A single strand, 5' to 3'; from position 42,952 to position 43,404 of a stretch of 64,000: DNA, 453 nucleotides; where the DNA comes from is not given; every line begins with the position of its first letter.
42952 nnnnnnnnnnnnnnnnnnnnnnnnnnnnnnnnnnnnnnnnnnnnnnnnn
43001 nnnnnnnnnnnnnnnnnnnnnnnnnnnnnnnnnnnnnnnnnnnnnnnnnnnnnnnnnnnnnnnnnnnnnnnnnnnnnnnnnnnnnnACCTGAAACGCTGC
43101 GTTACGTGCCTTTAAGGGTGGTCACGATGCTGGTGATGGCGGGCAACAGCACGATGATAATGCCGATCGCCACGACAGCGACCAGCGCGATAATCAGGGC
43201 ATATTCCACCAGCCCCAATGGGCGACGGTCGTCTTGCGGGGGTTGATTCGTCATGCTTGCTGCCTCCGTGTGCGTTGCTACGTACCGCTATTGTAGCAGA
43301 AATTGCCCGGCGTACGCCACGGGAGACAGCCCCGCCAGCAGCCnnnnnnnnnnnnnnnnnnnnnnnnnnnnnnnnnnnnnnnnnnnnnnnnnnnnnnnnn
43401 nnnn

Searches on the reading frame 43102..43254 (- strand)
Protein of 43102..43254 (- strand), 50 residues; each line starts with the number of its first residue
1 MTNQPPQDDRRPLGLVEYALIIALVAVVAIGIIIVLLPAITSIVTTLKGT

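Call 3: search_protein_families(library=pfam, proteins=[window:43102-43254:-], max_evalue=1)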
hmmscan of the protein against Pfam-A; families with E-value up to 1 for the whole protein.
window:43102-43254:- (50 aa): 3 families
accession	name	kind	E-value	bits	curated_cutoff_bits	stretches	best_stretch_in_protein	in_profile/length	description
PF06305.16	LapA_dom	-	0.059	13.7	28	1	14-44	13-43/64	Lipopolysaccharide assembly protein A domain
PF04964.19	Flp_Fap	-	0.26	11.6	32.2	1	16-47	11-39/46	Flp/Fap pilin component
PF16982.10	Flp1_like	-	0.45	10.4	33.5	1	22-47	14-39/49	Putative Flagellin, Flp1-like, domain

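Call 50: search_protein_families(library=ncbifam, proteins=[window:43102-43254:-], max_evalue=0.01)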
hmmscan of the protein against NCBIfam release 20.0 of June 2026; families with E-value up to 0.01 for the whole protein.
window:43102-43254:- (50 aa): 0 families
